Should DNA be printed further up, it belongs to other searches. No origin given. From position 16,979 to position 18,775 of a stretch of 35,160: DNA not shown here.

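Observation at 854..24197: Sixteen-gene, single-strand polysaccharide-utilisation locus of non-Sus design in a spirochaete-like genome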

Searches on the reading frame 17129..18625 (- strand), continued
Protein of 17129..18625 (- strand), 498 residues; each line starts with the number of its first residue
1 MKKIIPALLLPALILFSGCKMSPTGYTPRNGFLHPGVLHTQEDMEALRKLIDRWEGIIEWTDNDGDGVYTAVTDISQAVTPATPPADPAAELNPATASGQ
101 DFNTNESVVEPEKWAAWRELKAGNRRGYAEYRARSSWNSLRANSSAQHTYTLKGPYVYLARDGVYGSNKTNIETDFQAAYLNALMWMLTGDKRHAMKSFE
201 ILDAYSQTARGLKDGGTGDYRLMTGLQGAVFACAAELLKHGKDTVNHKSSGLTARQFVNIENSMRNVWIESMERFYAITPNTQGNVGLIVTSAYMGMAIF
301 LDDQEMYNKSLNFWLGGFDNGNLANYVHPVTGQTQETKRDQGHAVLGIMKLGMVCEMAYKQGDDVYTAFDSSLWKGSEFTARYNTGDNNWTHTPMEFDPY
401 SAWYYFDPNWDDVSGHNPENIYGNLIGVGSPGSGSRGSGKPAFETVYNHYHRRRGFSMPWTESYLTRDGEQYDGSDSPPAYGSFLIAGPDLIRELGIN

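Call 68: search_protein_families(library=pfam, proteins=[L020:48-1865:+, L020:1843-3684:+, L020:3910-8055:+, L020:8709-9824:+, L020:11593-13368:+, L020:13379-14581:+, L020:14600-16204:+, L020:16230-17252:+, L020:17365-18873:+], max_evalue=0.001)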
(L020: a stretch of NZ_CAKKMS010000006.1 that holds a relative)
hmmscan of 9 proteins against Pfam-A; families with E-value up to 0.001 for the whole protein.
L020:48-1865:+ (605 aa): 0 families

L020:1843-3684:+ (613 aa): 3 families
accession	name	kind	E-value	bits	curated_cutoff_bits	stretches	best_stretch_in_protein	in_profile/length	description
PF07980.17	SusD_RagB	-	7.9e-47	160.8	23.1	1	323-613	32-297/297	SusD family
PF14322.12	SusD-like_3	-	2.1e-25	90.5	27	1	105-227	73-191/191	Starch-binding associating with outer membrane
PF12771.13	SusD-like_2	-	4.4e-06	26.2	27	1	104-204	56-155/415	Starch-binding associating with outer membrane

L020:3910-8055:+ (1381 aa): 10 families
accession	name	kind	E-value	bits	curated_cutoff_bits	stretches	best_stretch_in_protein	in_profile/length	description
PF07494.17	Reg_prop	-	3.3e-36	119.1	20.4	1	34-56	1-23/24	Two component regulator propeller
PF00072.30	Response_reg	-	2.7e-25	89.1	30.2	1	1124-1234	1-110/111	Response regulator receiver domain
PF02518.31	HATPase_c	-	3e-24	86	26.4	1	964-1071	2-107/111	Histidine kinase-, DNA gyrase B-, and HSP90-like ATPase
PF12833.13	HTH_18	-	5.6e-20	71.9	33.6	1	1290-1368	1-79/80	Helix-turn-helix domain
PF07495.19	Y_Y_Y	-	2.6e-13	50.1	26.6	1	706-769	2-65/65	Y_Y_Y domain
PF00165.29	HTH_AraC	-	1.7e-09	38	26.6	1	1335-1368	10-42/42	Bacterial regulatory helix-turn-helix proteins, AraC family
PF00512.31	HisKA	-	8.9e-09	35.7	26.9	1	853-917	3-66/66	His Kinase A (phospho-acceptor) domain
PF08450.18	SGL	-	4.4e-06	26.9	26.3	0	336-422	23-108/246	SMP-30/Gluconolactonase/LRE-like region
PF23748.1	Beta-prop_LRRK2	-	7.8e-05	22.3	26.9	0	517-567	258-311/359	LRRK2 beta propeller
PF13581.12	HATPase_c_2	-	8.8e-05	23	27.4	1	967-1066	31-123/127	Histidine kinase-like ATPase domain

L020:8709-9824:+ (371 aa): 1 family
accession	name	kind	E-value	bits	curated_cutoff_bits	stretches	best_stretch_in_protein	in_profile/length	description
PF04616.20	Glyco_hydro_43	-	1.4e-19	70.9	32.2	1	84-292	15-224/288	Glycosyl hydrolases family 43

L020:11593-13368:+ (591 aa): 5 families
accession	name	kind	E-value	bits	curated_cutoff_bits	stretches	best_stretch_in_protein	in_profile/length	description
PF13229.12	Beta_helix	-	8.5e-13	48.7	25.9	2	223-354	2-120/158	Right handed beta helix region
PF05048.19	NosD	-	1.8e-06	28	23.6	0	225-391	42-169/212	Periplasmic copper-binding protein (NosD)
PF07602.17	DUF1565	-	2.5e-05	24.1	20.3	1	38-78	1-41/257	Protein of unknown function (DUF1565)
PF14592.12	Chondroitinas_B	-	0.00016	21.3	24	1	54-107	6-59/426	Chondroitinase B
PF21258.2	Glyco_hydro_120_ins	-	0.0004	21.2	27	0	144-183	82-121/121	Glycoside hydrolase 120, insertion domain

L020:13379-14581:+ (400 aa): 1 family
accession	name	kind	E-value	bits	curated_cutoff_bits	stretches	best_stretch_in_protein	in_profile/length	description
PF05426.18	Alginate_lyase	-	2.3e-15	57.2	22.2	1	108-314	49-270/275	Alginate lyase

L020:14600-16204:+ (534 aa): 0 families

L020:16230-17252:+ (340 aa): 4 families
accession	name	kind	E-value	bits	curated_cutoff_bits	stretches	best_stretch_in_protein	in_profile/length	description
PF13377.12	Peripla_BP_3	-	5.4e-25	88.8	26.5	1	176-336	3-167/167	Periplasmic binding protein-like domain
PF00532.27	Peripla_BP_1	-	1.5e-24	87.4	22.2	1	67-312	3-261/281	Periplasmic binding proteins and sugar binding domain of LacI family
PF13407.12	Peripla_BP_4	-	1e-23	84.7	35.1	1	68-313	1-255/258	Periplasmic binding protein domain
PF00356.27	LacI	-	2e-08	34.3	27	1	7-54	2-46/46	Bacterial regulatory proteins, lacI family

L020:17365-18873:+ (502 aa): 1 family
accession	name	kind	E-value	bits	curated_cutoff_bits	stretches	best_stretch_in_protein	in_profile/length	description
PF00295.23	Glyco_hydro_28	-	1.8e-07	31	22.9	1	181-464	59-308/324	Glycosyl hydrolases family 28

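Call 69: search_protein_families(library=pfam, proteins=[L030:7-2343:+, L030:2376-4232:+, L030:4295-6196:+, L030:6211-8106:+, L030:8215-9768:+, L030:9821-12916:+, L030:13069-14373:+, L030:17280-20279:+], max_evalue=0.001)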
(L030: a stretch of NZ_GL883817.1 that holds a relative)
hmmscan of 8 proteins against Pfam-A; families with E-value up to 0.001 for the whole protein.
L030:7-2343:+ (778 aa): 4 families
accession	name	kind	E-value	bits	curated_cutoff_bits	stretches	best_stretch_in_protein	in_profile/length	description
PF01055.32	Glyco_hydro_31_2nd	-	9.6e-82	275.4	23.5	1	224-562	2-328/328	Glycosyl hydrolases family 31 TIM-barrel domain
PF21365.3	Glyco_hydro_31_3rd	-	2.5e-27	95.6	24.4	1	571-669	2-87/87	Glycosyl hydrolase family 31 C-terminal domain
PF17137.9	DUF5110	-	8.3e-21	74.3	27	1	685-752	1-69/71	Domain of unknown function (DUF5110)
PF13802.12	Gal_mutarotas_2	-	0.00022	22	27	1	20-171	32-172/184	Glycosyl hydrolase 31 N-terminal galactose mutarotase-like domain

L030:2376-4232:+ (618 aa): 2 families
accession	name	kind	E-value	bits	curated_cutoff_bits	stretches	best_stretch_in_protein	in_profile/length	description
PF07944.18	Beta-AFase-like_GH127_cat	-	1.6e-89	301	24.9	1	40-429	1-375/376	Beta-L-arabinofuranosidase, GH127 catalytic domain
PF20736.2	Glyco_hydro127M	-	8.5e-22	77.5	24.2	1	440-531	2-93/95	Beta-L-arabinofuranosidase, GH127 middle domain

L030:4295-6196:+ (633 aa): 3 families
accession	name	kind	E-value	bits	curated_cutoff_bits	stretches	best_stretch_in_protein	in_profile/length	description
PF10566.15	Glyco_hydro_97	-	6.6e-71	239.4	32.5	1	281-526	1-267/275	Glycoside hydrolase 97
PF14508.12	GH97_N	-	6.5e-43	147.3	25.3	1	29-276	1-229/229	Glycosyl-hydrolase 97 N-terminal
PF14509.12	GH97_C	-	7e-22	77.9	25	1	538-633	2-97/97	Glycosyl-hydrolase 97 C-terminal, oligomerisation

L030:6211-8106:+ (631 aa): 3 families
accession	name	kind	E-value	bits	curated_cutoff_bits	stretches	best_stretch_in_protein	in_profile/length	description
PF10566.15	Glyco_hydro_97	-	1.1e-50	173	32.5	1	292-537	1-275/275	Glycoside hydrolase 97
PF14508.12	GH97_N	-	1.3e-44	152.8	25.3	1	34-284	1-227/229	Glycosyl-hydrolase 97 N-terminal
PF14509.12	GH97_C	-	3.1e-25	88.7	25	1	539-628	1-94/97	Glycosyl-hydrolase 97 C-terminal, oligomerisation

L030:8215-9768:+ (517 aa): 1 family
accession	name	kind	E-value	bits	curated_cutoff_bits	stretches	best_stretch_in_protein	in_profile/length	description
PF00295.23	Glyco_hydro_28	-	6.3e-06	25.9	22.9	1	266-472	120-308/324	Glycosyl hydrolases family 28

L030:9821-12916:+ (1031 aa): 3 families
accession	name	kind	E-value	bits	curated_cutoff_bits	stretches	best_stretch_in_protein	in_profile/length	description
PF05426.18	Alginate_lyase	-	2.2e-36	126.2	22.2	2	87-302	36-268/275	Alginate lyase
PF00041.27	fn3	-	6.3e-05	23.6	25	1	755-840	3-83/84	Fibronectin type III domain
PF07081.18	DUF1349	-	0.00016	21.8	32.4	0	888-1029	36-175/179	Protein of unknown function (DUF1349)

L030:13069-14373:+ (434 aa): 3 families
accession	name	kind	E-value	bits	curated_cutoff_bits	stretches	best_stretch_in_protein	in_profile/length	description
PF07494.17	Reg_prop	-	4.1e-19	66.6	20.4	0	264-285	2-23/24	Two component regulator propeller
PF08450.18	SGL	-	2.9e-05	24.2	26.3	0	358-421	37-104/246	SMP-30/Gluconolactonase/LRE-like region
PF16819.11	DUF5074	-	0.00019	21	27.2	0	269-302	184-221/353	Domain of unknown function (DUF5074)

L030:17280-20279:+ (999 aa): 1 family
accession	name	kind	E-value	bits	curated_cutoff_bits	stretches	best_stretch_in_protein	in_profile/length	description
PF05426.18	Alginate_lyase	-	1.6e-11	44.7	22.2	1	151-375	52-270/275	Alginate lyase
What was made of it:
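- The Paraprevotella xylaniphila locus has GH31, GH127, two GH97, the beta-helix and three lyase-like genes (call 69).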
